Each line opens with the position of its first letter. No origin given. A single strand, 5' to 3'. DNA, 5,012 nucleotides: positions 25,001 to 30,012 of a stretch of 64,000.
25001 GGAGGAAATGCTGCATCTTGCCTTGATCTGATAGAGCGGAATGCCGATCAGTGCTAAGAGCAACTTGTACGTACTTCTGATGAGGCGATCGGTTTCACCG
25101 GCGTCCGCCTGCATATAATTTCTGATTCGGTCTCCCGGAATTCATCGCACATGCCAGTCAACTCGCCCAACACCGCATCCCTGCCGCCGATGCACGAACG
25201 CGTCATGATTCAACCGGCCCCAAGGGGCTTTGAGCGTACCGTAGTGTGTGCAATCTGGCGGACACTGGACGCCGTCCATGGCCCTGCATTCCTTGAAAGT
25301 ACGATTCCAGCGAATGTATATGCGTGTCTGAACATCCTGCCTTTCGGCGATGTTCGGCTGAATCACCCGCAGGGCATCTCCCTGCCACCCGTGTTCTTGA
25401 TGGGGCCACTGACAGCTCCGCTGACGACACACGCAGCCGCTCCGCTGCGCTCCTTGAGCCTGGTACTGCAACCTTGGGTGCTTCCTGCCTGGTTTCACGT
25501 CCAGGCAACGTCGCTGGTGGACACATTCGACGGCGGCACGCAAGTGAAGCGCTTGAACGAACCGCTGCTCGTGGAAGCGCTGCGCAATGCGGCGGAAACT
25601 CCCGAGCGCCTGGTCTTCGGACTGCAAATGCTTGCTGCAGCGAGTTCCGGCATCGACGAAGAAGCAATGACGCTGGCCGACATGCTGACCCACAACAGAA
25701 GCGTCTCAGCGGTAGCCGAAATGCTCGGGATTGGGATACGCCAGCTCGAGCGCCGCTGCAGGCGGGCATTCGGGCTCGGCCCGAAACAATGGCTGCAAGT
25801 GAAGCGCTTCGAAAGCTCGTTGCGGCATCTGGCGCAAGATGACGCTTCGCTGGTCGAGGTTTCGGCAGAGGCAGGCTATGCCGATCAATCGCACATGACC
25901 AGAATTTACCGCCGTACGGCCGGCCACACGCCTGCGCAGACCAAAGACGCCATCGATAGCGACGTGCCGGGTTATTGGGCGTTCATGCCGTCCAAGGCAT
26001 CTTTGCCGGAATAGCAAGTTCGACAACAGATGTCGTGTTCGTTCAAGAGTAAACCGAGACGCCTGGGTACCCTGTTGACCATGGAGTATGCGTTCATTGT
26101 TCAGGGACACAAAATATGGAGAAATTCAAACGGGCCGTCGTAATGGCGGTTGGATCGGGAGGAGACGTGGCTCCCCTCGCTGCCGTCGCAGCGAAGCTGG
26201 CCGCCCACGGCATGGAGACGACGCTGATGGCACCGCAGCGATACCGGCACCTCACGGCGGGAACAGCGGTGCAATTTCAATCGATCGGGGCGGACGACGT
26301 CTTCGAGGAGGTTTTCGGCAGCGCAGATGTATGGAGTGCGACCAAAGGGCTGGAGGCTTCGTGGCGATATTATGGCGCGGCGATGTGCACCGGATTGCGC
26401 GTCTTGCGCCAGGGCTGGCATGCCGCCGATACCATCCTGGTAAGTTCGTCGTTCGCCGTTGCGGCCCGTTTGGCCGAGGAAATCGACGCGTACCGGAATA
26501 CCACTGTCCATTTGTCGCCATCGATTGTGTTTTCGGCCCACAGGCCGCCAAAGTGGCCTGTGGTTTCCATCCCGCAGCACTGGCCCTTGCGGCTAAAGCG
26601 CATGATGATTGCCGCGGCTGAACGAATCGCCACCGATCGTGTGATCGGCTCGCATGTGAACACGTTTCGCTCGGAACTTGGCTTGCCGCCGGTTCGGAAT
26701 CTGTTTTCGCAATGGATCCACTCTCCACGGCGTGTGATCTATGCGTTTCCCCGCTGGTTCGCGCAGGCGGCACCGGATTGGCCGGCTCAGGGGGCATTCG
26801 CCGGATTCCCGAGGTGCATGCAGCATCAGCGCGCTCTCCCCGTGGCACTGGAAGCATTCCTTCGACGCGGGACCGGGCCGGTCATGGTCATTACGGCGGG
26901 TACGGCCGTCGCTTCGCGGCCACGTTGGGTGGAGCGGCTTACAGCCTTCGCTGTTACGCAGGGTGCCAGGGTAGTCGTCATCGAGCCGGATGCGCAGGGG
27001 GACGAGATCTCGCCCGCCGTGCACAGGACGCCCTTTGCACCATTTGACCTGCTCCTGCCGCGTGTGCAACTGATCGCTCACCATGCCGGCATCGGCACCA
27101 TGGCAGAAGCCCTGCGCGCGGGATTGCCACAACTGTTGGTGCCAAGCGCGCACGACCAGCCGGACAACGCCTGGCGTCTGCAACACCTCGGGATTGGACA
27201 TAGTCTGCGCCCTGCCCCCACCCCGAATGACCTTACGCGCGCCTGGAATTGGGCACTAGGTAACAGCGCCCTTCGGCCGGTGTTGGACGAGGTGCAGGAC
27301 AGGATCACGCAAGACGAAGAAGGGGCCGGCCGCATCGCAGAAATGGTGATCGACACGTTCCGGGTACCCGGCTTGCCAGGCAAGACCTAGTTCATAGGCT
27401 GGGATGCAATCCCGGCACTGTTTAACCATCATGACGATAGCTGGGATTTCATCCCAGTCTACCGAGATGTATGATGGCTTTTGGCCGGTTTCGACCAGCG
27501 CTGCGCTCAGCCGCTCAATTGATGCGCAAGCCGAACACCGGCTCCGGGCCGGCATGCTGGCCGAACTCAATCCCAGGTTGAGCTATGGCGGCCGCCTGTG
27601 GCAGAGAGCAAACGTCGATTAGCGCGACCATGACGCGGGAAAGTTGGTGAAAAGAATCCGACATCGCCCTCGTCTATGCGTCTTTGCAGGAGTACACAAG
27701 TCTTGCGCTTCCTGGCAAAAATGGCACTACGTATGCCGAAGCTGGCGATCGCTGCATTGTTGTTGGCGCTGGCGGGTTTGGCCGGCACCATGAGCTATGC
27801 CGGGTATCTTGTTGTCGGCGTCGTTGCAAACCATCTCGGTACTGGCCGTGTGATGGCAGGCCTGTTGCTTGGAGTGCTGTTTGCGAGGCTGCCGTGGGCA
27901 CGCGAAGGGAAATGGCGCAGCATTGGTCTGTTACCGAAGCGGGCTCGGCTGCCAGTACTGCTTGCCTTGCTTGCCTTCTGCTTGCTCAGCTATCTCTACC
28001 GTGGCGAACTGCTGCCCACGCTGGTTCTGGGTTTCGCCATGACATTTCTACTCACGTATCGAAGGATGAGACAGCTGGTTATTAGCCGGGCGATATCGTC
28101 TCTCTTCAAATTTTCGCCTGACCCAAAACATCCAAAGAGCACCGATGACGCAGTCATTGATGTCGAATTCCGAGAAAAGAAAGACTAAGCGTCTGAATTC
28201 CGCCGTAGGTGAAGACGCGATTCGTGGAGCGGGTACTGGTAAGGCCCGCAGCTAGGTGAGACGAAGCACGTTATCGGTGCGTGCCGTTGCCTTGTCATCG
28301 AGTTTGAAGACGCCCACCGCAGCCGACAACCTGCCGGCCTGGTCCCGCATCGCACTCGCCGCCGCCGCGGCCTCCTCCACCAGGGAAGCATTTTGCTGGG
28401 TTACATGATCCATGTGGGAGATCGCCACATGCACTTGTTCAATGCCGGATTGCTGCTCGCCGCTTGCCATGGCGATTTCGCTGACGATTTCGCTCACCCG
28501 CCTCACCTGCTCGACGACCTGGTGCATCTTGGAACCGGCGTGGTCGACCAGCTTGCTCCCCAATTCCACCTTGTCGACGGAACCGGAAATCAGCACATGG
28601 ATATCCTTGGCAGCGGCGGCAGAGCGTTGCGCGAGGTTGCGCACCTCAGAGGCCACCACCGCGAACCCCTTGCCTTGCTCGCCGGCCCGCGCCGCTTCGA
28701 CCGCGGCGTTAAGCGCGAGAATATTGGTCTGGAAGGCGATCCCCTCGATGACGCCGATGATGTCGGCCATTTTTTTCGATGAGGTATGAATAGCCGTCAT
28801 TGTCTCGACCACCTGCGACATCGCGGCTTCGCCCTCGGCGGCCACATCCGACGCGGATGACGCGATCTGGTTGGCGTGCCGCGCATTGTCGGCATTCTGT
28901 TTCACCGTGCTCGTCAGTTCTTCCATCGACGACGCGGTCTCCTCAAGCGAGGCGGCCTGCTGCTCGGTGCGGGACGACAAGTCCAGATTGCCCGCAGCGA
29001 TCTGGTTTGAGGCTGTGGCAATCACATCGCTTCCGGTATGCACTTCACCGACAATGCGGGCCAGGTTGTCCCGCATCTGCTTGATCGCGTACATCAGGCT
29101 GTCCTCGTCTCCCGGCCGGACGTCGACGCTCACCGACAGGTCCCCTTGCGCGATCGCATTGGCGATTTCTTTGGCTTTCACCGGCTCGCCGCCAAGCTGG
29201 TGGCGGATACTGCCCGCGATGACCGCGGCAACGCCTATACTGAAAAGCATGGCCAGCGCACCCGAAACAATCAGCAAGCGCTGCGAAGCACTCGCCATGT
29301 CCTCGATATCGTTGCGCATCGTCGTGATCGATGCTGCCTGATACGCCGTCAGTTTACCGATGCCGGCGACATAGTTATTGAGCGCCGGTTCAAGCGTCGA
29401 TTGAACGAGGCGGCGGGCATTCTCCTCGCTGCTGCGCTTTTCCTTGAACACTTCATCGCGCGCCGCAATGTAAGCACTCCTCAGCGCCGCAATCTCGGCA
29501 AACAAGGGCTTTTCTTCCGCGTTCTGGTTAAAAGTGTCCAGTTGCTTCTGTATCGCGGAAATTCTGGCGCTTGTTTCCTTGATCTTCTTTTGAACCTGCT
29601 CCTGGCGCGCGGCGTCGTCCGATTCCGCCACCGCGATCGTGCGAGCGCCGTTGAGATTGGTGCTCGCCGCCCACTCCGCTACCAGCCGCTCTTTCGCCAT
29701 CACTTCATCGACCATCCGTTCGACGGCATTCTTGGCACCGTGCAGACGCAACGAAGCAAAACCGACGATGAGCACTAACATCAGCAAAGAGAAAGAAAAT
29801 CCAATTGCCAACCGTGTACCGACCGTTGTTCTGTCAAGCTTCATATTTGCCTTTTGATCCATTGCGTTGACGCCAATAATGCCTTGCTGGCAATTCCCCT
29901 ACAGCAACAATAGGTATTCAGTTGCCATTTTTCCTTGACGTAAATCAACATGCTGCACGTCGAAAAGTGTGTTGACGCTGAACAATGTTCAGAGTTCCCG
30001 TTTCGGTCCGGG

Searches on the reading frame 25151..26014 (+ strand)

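Call 92: search_protein_families(library=pfam, proteins=[window:25151-26014:+], max_evalue=0.001)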
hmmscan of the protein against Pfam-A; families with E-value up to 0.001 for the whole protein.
window:25151-26014:+ (287 aa): 4 families
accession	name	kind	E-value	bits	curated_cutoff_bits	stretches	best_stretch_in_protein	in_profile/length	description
PF12833.13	HTH_18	-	1.4e-19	70.6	33.6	1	189-265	2-78/80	Helix-turn-helix domain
PF00165.29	HTH_AraC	-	4.9e-14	52.5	26.6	2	178-216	4-42/42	Bacterial regulatory helix-turn-helix proteins, AraC family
PF02954.25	HTH_8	-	0.00025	21.2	22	1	171-202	6-38/42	Bacterial regulatory protein, Fis family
PF13542.12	HTH_Tnp_ISL3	-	0.00037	20.3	27.4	0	176-205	21-49/51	Helix-turn-helix domain of transposase family ISL3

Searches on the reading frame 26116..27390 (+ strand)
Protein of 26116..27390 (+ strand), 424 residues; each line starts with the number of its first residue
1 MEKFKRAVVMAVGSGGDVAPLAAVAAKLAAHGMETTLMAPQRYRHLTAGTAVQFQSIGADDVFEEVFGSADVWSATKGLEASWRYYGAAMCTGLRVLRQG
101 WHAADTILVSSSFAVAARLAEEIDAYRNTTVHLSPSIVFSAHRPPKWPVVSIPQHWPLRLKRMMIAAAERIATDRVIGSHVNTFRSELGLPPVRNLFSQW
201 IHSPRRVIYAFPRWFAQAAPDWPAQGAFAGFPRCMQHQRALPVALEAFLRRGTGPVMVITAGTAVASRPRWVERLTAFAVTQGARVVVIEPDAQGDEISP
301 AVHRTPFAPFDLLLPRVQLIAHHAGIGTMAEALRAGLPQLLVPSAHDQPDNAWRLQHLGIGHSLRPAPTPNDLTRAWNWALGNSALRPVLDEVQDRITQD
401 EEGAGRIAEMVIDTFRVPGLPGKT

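Call 92: search_protein_families(library=pfam, proteins=[window:26116-27390:+], max_evalue=0.001)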
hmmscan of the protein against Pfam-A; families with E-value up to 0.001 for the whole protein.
window:26116-27390:+ (424 aa): 4 families
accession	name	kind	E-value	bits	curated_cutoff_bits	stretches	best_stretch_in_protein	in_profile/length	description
PF06722.18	EryCIII-like_C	-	1e-12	48.7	31.7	1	297-396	28-128/145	Erythromycin biosynthesis protein CIII-like, C-terminal domain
PF03033.26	Glyco_transf_28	-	2.7e-07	31.2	26.2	1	8-76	2-71/139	Glycosyltransferase family 28 N-terminal domain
PF04101.22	Glyco_tran_28_C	-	4e-05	24.1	22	1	300-364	54-123/166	Glycosyltransferase family 28 C-terminal domain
PF00201.24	UDPGT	-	9.7e-05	21.8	19.5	1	236-364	256-388/499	UDP-glucoronosyl and UDP-glucosyl transferase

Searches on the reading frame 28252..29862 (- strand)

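Call 92: search_protein_families(library=pfam, proteins=[window:28252-29862:-], max_evalue=0.001)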
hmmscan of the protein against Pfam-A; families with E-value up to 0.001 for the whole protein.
window:28252-29862:- (536 aa): 2 families
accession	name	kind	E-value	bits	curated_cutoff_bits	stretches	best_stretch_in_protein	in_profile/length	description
PF00015.26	MCPsignal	-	5.2e-51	173.3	34.6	1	332-488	2-172/172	Methyl-accepting chemotaxis protein (MCP) signalling domain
PF12729.13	4HB_MCP_1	-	1.2e-16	61.2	27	1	12-177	2-168/181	Four helix bundle sensory module for signal transduction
